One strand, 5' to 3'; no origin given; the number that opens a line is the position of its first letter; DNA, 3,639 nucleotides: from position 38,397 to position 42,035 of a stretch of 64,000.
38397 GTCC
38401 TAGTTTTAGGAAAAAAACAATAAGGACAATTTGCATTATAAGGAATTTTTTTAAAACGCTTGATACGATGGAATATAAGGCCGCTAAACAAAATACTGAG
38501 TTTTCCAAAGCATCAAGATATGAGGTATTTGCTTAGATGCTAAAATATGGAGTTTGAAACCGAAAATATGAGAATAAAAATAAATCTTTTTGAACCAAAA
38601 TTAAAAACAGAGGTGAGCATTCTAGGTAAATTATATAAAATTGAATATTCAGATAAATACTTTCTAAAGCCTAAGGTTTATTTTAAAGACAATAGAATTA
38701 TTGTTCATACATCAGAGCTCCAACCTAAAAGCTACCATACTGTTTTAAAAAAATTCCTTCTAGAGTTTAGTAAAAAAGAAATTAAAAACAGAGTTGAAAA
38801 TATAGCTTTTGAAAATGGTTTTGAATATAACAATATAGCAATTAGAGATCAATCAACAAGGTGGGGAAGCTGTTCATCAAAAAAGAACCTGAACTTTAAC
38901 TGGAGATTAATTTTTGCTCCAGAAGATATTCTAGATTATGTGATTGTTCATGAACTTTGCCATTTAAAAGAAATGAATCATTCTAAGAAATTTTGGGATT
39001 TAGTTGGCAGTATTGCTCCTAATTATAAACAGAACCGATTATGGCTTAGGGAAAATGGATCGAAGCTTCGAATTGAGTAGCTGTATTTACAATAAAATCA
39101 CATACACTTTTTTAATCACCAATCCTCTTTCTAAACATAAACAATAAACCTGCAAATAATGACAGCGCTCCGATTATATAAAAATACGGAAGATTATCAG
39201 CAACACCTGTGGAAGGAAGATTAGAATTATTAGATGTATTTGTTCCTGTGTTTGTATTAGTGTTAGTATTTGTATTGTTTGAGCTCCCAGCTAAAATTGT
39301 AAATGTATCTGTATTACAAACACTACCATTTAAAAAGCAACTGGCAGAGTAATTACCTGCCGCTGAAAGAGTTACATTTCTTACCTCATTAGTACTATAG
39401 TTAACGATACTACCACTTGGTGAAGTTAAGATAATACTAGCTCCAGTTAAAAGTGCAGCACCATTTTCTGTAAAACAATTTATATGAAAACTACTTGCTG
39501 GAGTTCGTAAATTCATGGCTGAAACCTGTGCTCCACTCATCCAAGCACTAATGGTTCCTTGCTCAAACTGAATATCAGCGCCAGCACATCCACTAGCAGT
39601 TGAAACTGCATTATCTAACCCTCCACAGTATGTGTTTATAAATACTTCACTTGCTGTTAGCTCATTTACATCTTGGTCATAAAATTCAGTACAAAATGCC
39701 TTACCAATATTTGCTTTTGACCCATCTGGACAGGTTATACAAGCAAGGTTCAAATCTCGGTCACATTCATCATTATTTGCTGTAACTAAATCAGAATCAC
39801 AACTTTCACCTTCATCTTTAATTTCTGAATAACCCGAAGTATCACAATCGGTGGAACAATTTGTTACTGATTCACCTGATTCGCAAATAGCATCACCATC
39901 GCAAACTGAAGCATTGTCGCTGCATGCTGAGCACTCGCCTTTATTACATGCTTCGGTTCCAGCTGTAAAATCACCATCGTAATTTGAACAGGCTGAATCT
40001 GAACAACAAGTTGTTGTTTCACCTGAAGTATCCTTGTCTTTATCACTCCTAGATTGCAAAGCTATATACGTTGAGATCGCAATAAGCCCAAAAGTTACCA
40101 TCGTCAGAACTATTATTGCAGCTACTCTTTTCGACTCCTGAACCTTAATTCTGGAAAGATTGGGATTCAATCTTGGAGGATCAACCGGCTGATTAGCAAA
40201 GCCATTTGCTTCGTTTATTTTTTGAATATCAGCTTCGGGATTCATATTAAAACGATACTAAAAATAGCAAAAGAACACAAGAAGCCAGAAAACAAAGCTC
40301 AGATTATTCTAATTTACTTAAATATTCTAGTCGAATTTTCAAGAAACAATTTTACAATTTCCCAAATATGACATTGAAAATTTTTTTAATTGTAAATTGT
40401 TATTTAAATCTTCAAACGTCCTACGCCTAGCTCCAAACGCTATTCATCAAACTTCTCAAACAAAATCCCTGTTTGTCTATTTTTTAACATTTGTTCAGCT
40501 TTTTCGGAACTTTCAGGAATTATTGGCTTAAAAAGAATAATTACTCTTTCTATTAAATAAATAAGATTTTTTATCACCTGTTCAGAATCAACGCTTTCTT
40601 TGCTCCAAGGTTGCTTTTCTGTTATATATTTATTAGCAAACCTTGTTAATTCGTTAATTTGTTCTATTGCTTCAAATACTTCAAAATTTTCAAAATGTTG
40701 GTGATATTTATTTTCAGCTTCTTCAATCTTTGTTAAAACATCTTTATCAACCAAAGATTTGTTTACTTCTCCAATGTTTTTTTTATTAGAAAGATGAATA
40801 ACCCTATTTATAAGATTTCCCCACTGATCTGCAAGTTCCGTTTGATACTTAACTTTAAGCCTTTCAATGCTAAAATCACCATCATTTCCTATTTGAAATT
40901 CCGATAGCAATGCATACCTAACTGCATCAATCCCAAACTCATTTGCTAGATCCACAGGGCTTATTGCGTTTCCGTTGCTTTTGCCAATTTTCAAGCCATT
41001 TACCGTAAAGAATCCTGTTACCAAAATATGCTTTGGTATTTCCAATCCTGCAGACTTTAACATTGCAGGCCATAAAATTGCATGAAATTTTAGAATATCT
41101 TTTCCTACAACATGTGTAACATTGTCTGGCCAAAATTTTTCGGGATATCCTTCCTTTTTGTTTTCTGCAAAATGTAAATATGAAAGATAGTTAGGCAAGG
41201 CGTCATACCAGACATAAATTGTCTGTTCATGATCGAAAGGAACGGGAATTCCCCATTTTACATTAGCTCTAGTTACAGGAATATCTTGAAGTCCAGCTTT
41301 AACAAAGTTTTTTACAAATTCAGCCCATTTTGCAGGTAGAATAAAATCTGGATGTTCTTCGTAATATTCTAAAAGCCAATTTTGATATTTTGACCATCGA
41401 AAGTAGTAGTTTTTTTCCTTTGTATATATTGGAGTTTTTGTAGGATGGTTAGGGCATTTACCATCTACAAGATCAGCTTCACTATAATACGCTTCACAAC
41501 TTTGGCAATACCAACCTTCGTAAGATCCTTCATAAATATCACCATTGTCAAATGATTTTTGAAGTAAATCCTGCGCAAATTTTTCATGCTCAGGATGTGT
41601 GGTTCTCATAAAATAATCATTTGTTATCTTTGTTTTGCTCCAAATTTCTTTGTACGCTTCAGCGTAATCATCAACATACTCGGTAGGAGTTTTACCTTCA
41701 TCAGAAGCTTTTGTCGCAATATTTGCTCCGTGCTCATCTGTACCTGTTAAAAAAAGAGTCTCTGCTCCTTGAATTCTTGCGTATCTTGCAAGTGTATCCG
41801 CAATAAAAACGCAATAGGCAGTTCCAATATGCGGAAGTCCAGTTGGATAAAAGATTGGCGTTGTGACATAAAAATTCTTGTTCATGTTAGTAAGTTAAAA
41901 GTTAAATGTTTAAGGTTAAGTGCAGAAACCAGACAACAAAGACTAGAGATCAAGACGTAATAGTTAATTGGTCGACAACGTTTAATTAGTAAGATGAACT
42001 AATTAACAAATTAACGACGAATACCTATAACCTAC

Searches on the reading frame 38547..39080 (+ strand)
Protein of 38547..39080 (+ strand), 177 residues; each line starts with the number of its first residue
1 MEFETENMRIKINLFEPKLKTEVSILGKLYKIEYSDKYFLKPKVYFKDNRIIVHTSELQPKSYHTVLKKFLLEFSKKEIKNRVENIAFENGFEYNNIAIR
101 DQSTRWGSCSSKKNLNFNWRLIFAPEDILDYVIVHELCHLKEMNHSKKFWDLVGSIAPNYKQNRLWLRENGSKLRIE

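Call 11: search_protein_families(library=pfam, proteins=[window:38547-39080:+], max_evalue=0.001)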
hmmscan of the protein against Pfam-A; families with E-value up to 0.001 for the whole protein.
window:38547-39080:+ (177 aa): 2 families
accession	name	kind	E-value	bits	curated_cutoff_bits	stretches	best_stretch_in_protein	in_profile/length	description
PF01863.23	YgjP-like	-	2.2e-45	155.6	26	1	19-169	57-206/207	YgjP-like, metallopeptidase domain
PF08325.16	WLM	-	0.00037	21.1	26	1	131-161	85-115/190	WLM domain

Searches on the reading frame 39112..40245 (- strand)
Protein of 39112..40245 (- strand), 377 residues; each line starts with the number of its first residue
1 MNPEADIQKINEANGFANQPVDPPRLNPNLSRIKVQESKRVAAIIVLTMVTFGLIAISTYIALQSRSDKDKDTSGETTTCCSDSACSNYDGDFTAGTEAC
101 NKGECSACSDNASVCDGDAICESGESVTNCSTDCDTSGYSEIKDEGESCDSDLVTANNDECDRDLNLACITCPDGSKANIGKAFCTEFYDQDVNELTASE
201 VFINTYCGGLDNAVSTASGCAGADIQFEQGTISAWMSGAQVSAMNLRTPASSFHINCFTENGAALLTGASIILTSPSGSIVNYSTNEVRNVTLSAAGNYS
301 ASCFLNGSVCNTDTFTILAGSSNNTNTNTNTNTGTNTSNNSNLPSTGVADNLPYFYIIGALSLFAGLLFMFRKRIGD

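Call 12: search_protein_families(library=pfam, proteins=[window:39112-40245:-], max_evalue=0.001)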
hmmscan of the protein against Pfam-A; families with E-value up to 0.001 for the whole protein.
window:39112-40245:- (377 aa): 1 family
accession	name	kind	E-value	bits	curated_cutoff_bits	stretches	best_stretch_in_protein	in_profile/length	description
PF00746.26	Gram_pos_anchor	-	0.00015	22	20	1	336-374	2-39/43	LPXTG cell wall anchor motif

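Call 29: search_protein_families(library=ncbifam, proteins=[window:39112-40245:-], max_evalue=0.1)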
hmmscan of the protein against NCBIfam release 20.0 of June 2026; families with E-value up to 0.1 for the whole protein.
window:39112-40245:- (377 aa): 4 families
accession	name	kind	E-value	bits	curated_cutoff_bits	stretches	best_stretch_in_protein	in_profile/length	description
NF053819.1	EF0750_LPXTG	subfamily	4.6e-05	23.9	47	1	322-374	50-103/105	EF2685/EF0750 family sortase-dependent surface protein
NF033902.0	iso_D2_wall_anc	subfamily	0.00017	20.5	95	1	313-374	475-540/540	SpaH/EbpB family LPXTG-anchored major pilin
TIGR01167.1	LPXTG_anchor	domain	0.00022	21.7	15.9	1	343-374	2-33/34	LPXTG cell wall anchor domain-containing protein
NF006934.0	PRK09419.1-1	subfamily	0.022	12.3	1646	1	322-373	1118-1169/1174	multifunctional 2',3'-cyclic-nucleotide 2'-phosphodiesterase/3'-nucleotidase/5'-nucleotidase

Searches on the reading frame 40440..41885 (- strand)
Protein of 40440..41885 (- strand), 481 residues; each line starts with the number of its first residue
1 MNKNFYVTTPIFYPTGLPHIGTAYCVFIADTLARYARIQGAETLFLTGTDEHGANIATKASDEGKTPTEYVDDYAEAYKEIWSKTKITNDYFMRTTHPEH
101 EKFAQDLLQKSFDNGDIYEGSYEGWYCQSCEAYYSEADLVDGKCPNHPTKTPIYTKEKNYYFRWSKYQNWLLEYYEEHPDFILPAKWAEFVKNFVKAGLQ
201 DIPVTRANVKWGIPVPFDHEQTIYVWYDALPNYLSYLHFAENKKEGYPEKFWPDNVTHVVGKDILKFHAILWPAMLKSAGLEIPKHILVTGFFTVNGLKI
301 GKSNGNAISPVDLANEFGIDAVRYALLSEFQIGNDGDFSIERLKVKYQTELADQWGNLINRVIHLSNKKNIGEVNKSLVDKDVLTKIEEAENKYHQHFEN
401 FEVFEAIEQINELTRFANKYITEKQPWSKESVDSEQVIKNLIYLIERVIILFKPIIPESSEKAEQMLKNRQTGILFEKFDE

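Call 12: search_protein_families(library=pfam, proteins=[window:40440-41885:-], max_evalue=0.001)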
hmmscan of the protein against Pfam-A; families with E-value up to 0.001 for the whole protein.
window:40440-41885:- (481 aa): 5 families
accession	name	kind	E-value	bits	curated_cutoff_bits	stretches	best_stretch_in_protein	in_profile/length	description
PF09334.17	tRNA-synt_1g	-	5.9e-101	338.5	20.1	2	150-362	174-390/391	tRNA synthetases class I (M)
PF00133.28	tRNA-synt_1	-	1.2e-21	77.4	22.7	2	3-217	23-245/414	tRNA synthetases class I (I, L, M and V)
PF08264.19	Anticodon_1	-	1.7e-09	38.1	25.1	1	380-468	1-94/148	Anticodon-binding domain of tRNA ligase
PF01406.26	tRNA-synt_1e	-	1.6e-07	31.5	27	0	5-120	12-124/301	tRNA synthetases class I (C) catalytic domain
PF19303.5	Anticodon_3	-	1.9e-07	31.5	23.5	1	380-471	11-105/152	Anticodon binding domain of methionyl tRNA ligase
